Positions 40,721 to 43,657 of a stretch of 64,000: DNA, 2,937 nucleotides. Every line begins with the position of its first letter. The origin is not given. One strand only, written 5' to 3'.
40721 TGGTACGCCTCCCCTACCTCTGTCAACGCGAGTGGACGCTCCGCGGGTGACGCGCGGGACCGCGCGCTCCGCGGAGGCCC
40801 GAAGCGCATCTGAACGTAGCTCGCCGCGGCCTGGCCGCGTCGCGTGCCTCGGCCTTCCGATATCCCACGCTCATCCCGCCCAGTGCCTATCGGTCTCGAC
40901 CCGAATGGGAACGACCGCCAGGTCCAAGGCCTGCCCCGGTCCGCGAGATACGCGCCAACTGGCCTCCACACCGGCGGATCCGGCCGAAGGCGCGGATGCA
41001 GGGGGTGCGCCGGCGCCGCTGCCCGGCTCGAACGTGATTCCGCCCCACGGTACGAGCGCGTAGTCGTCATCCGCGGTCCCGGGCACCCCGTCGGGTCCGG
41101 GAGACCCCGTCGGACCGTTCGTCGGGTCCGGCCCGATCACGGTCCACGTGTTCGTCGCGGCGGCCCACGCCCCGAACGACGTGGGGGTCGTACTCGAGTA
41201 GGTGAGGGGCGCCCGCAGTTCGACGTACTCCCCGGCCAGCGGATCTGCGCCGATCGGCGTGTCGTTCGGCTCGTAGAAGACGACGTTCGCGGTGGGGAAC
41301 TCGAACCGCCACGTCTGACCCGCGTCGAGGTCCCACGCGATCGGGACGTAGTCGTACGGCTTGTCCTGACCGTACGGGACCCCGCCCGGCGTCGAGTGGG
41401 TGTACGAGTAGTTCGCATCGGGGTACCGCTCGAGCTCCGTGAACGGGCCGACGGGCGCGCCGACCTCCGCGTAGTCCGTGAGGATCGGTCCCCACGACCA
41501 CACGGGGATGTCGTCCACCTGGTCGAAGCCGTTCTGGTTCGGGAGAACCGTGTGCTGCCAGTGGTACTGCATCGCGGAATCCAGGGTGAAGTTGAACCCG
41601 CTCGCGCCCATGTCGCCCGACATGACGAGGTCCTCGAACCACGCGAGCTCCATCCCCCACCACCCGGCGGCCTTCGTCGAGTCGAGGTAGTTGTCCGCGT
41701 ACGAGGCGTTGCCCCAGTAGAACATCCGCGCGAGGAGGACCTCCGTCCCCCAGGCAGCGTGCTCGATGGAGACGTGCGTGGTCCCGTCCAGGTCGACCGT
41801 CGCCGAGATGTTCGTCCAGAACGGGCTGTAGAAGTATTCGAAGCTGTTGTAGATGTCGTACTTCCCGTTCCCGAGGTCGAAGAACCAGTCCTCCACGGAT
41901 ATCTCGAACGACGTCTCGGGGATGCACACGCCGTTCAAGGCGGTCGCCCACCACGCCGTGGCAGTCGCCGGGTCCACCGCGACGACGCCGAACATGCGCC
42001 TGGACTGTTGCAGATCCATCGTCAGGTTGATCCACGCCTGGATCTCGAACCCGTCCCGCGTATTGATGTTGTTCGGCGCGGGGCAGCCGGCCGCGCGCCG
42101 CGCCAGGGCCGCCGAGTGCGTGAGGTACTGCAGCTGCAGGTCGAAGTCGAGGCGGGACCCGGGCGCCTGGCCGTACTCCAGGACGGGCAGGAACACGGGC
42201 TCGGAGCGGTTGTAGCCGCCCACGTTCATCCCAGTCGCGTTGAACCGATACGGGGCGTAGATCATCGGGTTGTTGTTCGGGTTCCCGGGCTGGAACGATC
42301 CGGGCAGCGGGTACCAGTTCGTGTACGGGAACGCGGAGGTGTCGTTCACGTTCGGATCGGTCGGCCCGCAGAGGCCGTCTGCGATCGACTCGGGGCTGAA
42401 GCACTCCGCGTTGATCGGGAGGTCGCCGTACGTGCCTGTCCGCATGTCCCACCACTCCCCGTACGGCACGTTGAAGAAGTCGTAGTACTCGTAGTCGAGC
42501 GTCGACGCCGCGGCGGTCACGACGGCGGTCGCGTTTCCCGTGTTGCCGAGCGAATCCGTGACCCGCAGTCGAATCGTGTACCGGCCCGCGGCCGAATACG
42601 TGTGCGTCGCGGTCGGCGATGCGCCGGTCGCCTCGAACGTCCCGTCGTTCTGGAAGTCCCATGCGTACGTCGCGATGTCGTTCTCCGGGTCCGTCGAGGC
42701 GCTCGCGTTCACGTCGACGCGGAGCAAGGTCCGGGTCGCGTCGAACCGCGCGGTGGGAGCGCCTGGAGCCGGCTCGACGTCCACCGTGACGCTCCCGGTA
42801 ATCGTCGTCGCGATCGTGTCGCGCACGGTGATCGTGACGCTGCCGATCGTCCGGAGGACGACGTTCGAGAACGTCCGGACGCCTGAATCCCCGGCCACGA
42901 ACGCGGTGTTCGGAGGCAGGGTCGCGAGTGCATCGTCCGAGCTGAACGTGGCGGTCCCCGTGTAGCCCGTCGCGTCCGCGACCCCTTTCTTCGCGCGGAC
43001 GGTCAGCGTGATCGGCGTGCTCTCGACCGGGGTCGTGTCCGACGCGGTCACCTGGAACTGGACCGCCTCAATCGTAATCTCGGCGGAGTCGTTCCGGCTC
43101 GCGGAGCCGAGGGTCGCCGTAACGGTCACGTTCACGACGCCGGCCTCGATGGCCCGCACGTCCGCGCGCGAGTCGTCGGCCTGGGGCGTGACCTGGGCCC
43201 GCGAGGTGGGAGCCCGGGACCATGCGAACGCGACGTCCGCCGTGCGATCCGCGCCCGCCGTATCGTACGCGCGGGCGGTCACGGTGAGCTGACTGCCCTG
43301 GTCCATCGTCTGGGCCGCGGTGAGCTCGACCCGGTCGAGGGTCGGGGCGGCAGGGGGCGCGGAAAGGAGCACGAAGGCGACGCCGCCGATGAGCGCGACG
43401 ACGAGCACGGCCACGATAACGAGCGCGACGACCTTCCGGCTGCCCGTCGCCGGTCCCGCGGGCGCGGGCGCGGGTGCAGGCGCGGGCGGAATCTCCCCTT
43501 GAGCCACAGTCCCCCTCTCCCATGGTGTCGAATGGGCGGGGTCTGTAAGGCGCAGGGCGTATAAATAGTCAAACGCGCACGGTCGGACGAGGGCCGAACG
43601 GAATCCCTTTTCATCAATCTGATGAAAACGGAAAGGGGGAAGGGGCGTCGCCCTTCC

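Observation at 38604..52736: Four tandem, co-oriented genes for giant surface proteins sharing a large unrecognised Trp/Tyr/Asn-rich domain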

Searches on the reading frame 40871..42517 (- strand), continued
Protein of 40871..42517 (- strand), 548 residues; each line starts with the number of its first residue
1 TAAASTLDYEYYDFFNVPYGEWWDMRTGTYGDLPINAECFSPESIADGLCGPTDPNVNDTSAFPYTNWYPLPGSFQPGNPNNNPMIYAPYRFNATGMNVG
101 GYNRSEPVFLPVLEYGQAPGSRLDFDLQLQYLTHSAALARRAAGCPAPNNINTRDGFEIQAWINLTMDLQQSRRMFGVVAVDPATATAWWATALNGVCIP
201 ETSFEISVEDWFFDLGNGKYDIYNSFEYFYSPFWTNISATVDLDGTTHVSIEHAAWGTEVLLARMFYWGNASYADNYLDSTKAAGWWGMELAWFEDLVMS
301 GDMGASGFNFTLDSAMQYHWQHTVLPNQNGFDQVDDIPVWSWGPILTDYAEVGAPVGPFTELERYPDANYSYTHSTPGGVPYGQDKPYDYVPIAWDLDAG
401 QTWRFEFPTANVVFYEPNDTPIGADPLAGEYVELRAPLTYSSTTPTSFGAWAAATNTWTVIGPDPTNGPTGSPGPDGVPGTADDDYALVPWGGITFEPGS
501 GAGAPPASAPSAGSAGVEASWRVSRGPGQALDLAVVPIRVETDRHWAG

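Call 72: search_protein_families(library=ncbifam, proteins=[L026:5692-7728:+, L027:5290-7254:-], max_evalue=0.00001)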
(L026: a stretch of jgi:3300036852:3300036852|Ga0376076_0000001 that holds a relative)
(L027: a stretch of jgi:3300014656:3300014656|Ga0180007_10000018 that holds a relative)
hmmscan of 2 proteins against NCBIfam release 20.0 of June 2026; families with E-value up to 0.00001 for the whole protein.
L026:5692-7728:+ (678 aa): 8 families
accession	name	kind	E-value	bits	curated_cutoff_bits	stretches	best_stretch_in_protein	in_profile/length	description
NF045467.1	Opp4A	equivalog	3.6e-38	131.1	650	1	78-421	68-399/556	oligopeptide ABC transporter substrate-binding protein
TIGR02294.1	nickel_nikA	equivalog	2.1e-25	89.2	393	1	45-413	5-338/501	nickel ABC transporter substrate-binding protein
NF047575.1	opine_bind_CntA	exception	5.8e-17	61.4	800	1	38-422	27-381/535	staphylopine-dependent metal ABC transporter substrate-binding lipoprotein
NF045468.1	Opp5A_nikA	equivalog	8e-17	60.9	600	1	205-417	147-332/488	nickel ABC transporter substrate-binding protein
TIGR04028.1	SBP_KPN_01854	hypoth_equivalog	1.7e-16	59.9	468.5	1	85-423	39-352/509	TIGR04028 family ABC transporter substrate-binding protein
NF043070.1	DppA_dipep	equivalog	1.8e-15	56.5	1005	1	89-403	73-369/535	dipeptide ABC transporter periplasmic-binding protein DppA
NF011942.0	PRK15413.1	equivalog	7e-09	34.9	594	1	44-404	28-345/512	glutathione ABC transporter substrate-binding protein GsiB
NF011689.0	PRK15109.1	equivalog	8.2e-09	34.7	560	0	214-403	210-374/547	ABC transporter substrate-binding protein SapA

L027:5290-7254:- (654 aa): 7 families
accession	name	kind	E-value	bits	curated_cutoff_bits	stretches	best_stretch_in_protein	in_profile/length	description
NF045467.1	Opp4A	equivalog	1.3e-20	73.1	650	1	214-559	207-533/556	oligopeptide ABC transporter substrate-binding protein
NF045468.1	Opp5A_nikA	equivalog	1.3e-14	53.5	600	1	215-466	159-371/488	nickel ABC transporter substrate-binding protein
TIGR02294.1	nickel_nikA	equivalog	1.8e-14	53.2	393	1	40-496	14-413/501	nickel ABC transporter substrate-binding protein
TIGR04028.1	SBP_KPN_01854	hypoth_equivalog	2e-09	36.6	468.5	1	105-464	63-383/509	TIGR04028 family ABC transporter substrate-binding protein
NF011689.0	PRK15109.1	equivalog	6.1e-09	35.1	560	1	113-399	111-373/547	ABC transporter substrate-binding protein SapA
NF047575.1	opine_bind_CntA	exception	6.1e-07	28.3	800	1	101-492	91-442/535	staphylopine-dependent metal ABC transporter substrate-binding lipoprotein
NF043070.1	DppA_dipep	equivalog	6.5e-06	25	1005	0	215-400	208-369/535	dipeptide ABC transporter periplasmic-binding protein DppA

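Call 79: search_protein_families(library=ncbifam, proteins=[L023:8539-9720:+, L001:19813-21252:-, L001:18718-19797:+], max_evalue=0.00001)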
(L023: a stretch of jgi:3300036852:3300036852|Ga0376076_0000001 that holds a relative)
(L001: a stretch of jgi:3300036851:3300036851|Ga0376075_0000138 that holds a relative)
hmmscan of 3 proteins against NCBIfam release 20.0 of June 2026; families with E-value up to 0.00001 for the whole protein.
L023:8539-9720:+ (393 aa): 1 family
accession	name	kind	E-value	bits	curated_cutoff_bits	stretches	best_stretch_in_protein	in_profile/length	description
NF043000.1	carsnrspmd_synth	equivalog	4.4e-12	46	800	1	50-373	58-391/405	carboxynorspermidine synthase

L001:19813-21252:- (479 aa): 43 families (the best 25 are shown)
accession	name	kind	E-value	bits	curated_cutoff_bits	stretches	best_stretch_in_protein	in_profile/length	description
NF040648.1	lactal_redase_Meth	equivalog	1.7e-113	380.1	650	1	1-471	1-463/463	lactaldehyde dehydrogenase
NF006916.0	PRK09407.1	equivalog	2.4e-109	366.3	521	1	10-469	30-491/526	succinic semialdehyde dehydrogenase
TIGR02299.1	HpaE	equivalog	3.1e-108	362.5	638.35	1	2-473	4-479/488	5-carboxymethyl-2-hydroxymuconate semialdehyde dehydrogenase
TIGR01780.1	SSADH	subfamily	1.2e-104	350.7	646.35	1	18-466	1-448/448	succinate-semialdehyde dehydrogenase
TIGR01804.1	BADH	equivalog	1.3e-104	350.4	668.6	1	2-466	1-467/467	betaine-aldehyde dehydrogenase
NF007497.0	PRK10090.1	equivalog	1.4e-98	330.8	500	1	1-470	9-477/480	aldehyde dehydrogenase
NF009725.0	PRK13252.1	equivalog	7.7e-98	328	593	1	2-474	10-483/488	betaine-aldehyde dehydrogenase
NF042993.1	AlphKGSA_gudD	equivalog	6.2e-96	322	770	1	2-470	7-480/481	alpha-ketoglutaric semialdehyde dehydrogenase GucD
NF052305.1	DioxValDhHalo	equivalog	6.7e-95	318.8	750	1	2-470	8-481/483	2,5-dioxovalerate dehydrogenase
NF010000.0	PRK13473.1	subfamily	1.2e-94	317.6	615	1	1-471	5-473/475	aminobutyraldehyde dehydrogenase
TIGR03216.1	OH_muco_semi_DH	equivalog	2e-89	300.4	693.25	1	2-471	4-480/481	2-hydroxymuconic semialdehyde dehydrogenase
NF008415.0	PRK11241.1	equivalog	2.4e-89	300.2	828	1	2-471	14-481/482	NADP-dependent succinate-semialdehyde dehydrogenase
NF045736.1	PaDhStyDRhodo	equivalog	3.3e-88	296.3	800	1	1-470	5-477/479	phenylacetaldehyde dehydrogenase StyD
NF050026.1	AcaldDHExaC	equivalog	6.8e-87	292.2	900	1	2-472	19-495/503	acetaldehyde dehydrogenase ExaC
NF045735.1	PaDhStyDPseudo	equivalog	9.9e-86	288.3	850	1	1-470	5-481/483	phenylacetaldehyde dehydrogenase StyD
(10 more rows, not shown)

L001:18718-19797:+ (359 aa): 185 families (the best 25 are shown)
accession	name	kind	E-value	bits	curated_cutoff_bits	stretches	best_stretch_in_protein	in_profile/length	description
NF006987.0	PRK09452.1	equivalog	1.6e-111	372.6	482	1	5-352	18-367/378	spermidine/putrescine ABC transporter ATP-binding protein PotA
TIGR01187.1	potA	subfamily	1.8e-110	369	355.6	1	36-355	1-323/325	polyamine ABC transporter ATP-binding protein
NF043075.1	MMSYN1_0197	equivalog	1.8e-103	346.1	550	1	5-341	3-329/341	spermidine/putrescine ABC transporter ATP-binding protein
TIGR03265.1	PhnT2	equivalog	8.3e-102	341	457.7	1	5-335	5-329/353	putative 2-aminoethylphosphonate ABC transporter ATP-binding protein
NF008621.0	PRK11607.1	equivalog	3e-96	322.5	613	1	5-333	20-349/377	putrescine ABC transporter ATP-binding subunit PotG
NF008653.0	PRK11650.1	subfamily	3.3e-95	319.2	432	1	5-295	4-296/357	sn-glycerol-3-phosphate ABC transporter ATP-binding protein UgpC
NF008513.0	PRK11432.1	equivalog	5e-89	298.6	496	1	5-321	7-314/351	ferric ABC transporter ATP-binding protein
NF040933.2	ABC_arch_GlcV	equivalog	8.6e-87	291.3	450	1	4-331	2-334/357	glucose ABC transporter ATP-binding protein GlcV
TIGR03258.1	PhnT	equivalog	4.3e-83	279.3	499.15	1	18-357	21-357/359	2-aminoethylphosphonate ABC transport system ATP-binding subunit PhnT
TIGR00968.1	3a0106s01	subfamily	7.4e-83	277.7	342.75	1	6-244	2-237/237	sulfate ABC transporter ATP-binding protein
NF040840.2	tungstate_WtpC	equivalog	3.9e-82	276.3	440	1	7-320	4-311/347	tungstate ABC transporter ATP-binding protein WtpC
NF008233.0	PRK11000.1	equivalog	4.6e-81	272.5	568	1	4-352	3-348/369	maltose/maltodextrin ABC transporter ATP-binding protein MalK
NF008105.0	PRK10851.1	equivalog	4.7e-73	246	502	1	5-295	3-288/362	sulfate/thiosulfate ABC transporter ATP-binding protein CysA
TIGR01186.1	proV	subfamily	3.5e-65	220.5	326.6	1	19-247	7-239/363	betaine/proline/choline family ABC transporter ATP-binding protein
TIGR03415.1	ABC_choXWV_ATP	equivalog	7.1e-58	196.4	483.75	1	17-246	36-273/382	choline ABC transporter ATP-binding protein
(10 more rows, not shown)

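Call 95: find_encoding_contigs(protein=P0163, flank=10000, max_places=1)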
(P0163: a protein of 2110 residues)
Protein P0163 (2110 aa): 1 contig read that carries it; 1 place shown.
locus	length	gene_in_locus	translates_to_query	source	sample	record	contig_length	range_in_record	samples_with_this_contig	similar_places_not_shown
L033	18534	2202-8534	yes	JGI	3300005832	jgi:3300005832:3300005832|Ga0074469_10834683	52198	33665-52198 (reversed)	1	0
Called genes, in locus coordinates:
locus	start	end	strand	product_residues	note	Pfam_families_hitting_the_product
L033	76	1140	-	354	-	PF00465:Fe-ADH, PF13685:Fe-ADH_2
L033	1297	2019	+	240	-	PF01209:Ubie_methyltran, PF13847:Methyltransf_31, PF08241:Methyltransf_11, PF08242:Methyltransf_12, PF13649:Methyltransf_25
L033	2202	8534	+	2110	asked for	PF00496:SBP_bac_5, PF00801:PKD (weak), PF18911:PKD_4, PF22352:K319L-like_PKD (weak)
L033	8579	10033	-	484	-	PF00474:SSF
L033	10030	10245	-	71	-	-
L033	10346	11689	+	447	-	PF13534:Fer4_17 (faint), PF13183:Fer4_8, PF13237:Fer4_10 (weak), PF02754:CCG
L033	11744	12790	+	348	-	PF02687:FtsX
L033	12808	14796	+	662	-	PF07705:CARDB (weak), PF02687:FtsX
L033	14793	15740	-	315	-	PF07760:DUF1616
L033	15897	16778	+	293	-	PF04423:Rad50_zn_hook (faint), PF12773:DZR (faint), PF13248:Zn_ribbon_3 (faint), PF24460:DUF7575 (faint), PF10571:UPF0547 (faint), PF13240:Zn_Ribbon_1 (faint)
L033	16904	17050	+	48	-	-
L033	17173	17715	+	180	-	-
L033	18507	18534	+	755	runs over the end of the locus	PF00932:LTD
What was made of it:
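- P0163 was called as a single gene by an independent annotation (call 95).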

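Call 99: find_related_loci(query=A1, collection=viral_contigs, flank=5000)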
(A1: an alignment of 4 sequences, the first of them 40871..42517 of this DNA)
Query A1 (548 aa) in viral_contigs; peptide patterns used: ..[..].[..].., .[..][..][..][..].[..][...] (x = any residue, [..] = any of these).
37 stretches matched a pattern, but none encodes a relative of the query by tblastn (E <= 1e-3).

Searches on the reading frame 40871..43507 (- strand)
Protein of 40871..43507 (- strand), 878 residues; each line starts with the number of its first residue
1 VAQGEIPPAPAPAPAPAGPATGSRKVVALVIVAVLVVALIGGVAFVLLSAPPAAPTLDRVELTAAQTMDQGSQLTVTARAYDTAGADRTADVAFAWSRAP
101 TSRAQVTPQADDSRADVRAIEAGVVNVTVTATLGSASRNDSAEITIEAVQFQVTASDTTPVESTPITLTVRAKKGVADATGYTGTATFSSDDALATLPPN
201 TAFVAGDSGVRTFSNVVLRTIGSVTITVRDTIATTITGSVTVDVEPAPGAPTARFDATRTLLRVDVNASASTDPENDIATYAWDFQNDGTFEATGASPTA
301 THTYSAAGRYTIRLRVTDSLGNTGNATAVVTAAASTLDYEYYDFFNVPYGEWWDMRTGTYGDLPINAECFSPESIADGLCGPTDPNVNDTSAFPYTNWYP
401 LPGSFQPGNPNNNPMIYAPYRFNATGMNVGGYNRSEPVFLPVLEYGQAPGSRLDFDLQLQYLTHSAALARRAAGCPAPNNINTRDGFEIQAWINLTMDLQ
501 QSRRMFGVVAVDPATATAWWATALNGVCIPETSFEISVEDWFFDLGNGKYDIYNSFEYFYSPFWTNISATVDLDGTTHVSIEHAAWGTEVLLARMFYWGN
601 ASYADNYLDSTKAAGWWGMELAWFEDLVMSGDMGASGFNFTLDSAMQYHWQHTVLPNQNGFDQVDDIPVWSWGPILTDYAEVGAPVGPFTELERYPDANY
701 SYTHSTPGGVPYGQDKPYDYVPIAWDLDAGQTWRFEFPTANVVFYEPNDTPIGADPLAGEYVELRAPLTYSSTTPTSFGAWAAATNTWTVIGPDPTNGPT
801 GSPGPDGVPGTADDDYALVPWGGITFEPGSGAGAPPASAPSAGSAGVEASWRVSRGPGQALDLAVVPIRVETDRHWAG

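Call 3: search_protein_families(library=pfam, proteins=[window:40871-43507:-], max_evalue=0.01)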
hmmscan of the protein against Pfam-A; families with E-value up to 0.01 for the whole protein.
window:40871-43507:- (878 aa): 3 families
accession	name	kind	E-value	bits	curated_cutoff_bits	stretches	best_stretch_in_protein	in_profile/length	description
PF18911.6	PKD_4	-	8.8e-15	55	27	1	250-330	6-83/85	PKD domain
PF00801.26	PKD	-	5.1e-12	46.1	23.5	1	264-329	17-78/80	PKD domain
PF22352.2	K319L-like_PKD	-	3.9e-07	30.4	27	1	264-331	14-83/84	K319L-like, PKD domain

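Call 4: search_protein_families(library=ncbifam, proteins=[window:40871-43507:-], max_evalue=0.01)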
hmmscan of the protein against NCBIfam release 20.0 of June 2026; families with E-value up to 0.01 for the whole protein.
window:40871-43507:- (878 aa): 0 families

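Call 98: predict_structure(alignment_id=A4)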
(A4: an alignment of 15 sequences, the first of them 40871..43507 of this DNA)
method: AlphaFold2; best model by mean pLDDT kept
length: 878 residues; sequences in the alignment: 15
mean_pLDDT: 67.0   pTM: 0.63
mean pLDDT of the five models: 67.0, 65.8, 63.8, 60.7, 57.3
residues with pLDDT >= 90: 185; 70-90: 272; 50-70: 140; < 50: 281
segments of 3 or more residues with pLDDT < 50: 1-52, 350-414, 479-485, 548-557, 598-611, 618-621, 677-699, 707-709, 721-723, 747-757, 797-822, 830-878
pLDDT, mean of each block of 10 residues (from residue 1): 28 30 30 39 36 71 88 91 88 88 83 89 86 90 87 93 93 84 89 84 90 92 85 80 85 90 92 90 71 67 88 89 86 90 67 38 42 42 45 40 36 54 88 83 90 91 69 61 59 94 92 93 76 85 65 41 85 95 72 50 47 50 70 92 75 60 61 53 37 45 53 55 65 83 53 45 60 61 80 59 43 45 59 27 23 24 22 22
secondary structure, 60 per line:
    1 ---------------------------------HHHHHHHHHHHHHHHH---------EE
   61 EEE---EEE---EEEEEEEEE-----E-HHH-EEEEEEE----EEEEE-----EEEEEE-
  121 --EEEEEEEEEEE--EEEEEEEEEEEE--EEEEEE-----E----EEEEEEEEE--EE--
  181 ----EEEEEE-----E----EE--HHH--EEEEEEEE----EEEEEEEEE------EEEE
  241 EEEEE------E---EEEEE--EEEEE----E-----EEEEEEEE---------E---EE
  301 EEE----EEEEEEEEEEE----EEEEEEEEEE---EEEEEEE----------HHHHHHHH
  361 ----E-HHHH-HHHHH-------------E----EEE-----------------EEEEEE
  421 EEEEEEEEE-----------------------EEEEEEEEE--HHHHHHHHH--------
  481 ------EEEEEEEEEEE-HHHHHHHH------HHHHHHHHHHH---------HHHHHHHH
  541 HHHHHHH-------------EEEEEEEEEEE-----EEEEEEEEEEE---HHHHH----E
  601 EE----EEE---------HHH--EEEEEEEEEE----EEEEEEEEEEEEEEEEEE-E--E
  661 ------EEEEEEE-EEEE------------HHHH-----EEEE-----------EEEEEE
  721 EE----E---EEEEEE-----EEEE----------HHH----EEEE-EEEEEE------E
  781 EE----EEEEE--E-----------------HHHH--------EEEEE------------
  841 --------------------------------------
elements in order (helices of 4 or more, strands of 3 or more residues): H34-49 E59-63 E67-69 E73-81 E93-99 E104-108 E114-119 E123-133 E136-147 E150-155 E166-174 E185-190 E210-217 E222-230 E237-245 E256-260 E263-267 E278-285 E299-303 E308-318 E323-332 E336-342 H353-360 H367-370 H372-376 E395-397 E415-429 E453-461 H464-472 E487-497 H499-506 H513-523 H533-547 E561-571 E577-587 H591-595 E600-602 E607-609 E624-633 E638-655 E667-673 E675-678 H691-694 E700-703 E715-722 E731-736 E742-745 E763-766 E768-773 E780-782 E787-791 H812-815 E824-828
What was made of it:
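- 42518..43345 (-): p2 stalk: two Ig-like modules (residues 55-249) and one PKD (250-330). all-beta, pLDDT 84-93, call 98; PKD call 3
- Checked: p2 residues 55-335 are all-beta with pLDDT 84-93, so two Ig-like modules plus one PKD is reasonable (call 98).
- Head at the distal end of beta-module stalks (calls 3, 98). Head-on-stalk architecture with PKD and Ig-like repeats of very different length, from 0 to 17 modules (calls 3, 98).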

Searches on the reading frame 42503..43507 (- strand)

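Call 30: search_protein_families(library=pfam, proteins=[window:42503-43507:-], max_evalue=10)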
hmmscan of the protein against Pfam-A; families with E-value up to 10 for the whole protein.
window:42503-43507:- (335 aa): 8 families
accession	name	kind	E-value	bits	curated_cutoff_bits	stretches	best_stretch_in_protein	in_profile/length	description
PF18911.6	PKD_4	-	2e-15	57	27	1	250-330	6-83/85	PKD domain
PF00801.26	PKD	-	1.2e-12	48.1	23.5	1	264-330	17-79/80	PKD domain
PF22352.2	K319L-like_PKD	-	9.6e-08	32.4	27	1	264-331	14-83/84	K319L-like, PKD domain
PF07495.19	Y_Y_Y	-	0.014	15.7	26.6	1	290-329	20-59/65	Y_Y_Y domain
PF21027.3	Sde0182_C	-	0.065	14.3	27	1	264-285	2-24/83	Cellulose-binding protein Sde0182, C-terminal domain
PF22839.2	DUF7015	-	0.12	13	35.2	1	214-293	17-94/100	Domain of unknown function (DUF7015)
PF22959.3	Ig_NUP210_15th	-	0.2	11.7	27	1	66-129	22-86/102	NUP210 Ig-like domain 15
PF05506.17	PLipase_C_C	-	0.56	11.6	24.4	1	54-93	8-45/80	Bacterial phospholipase C, C-terminal domain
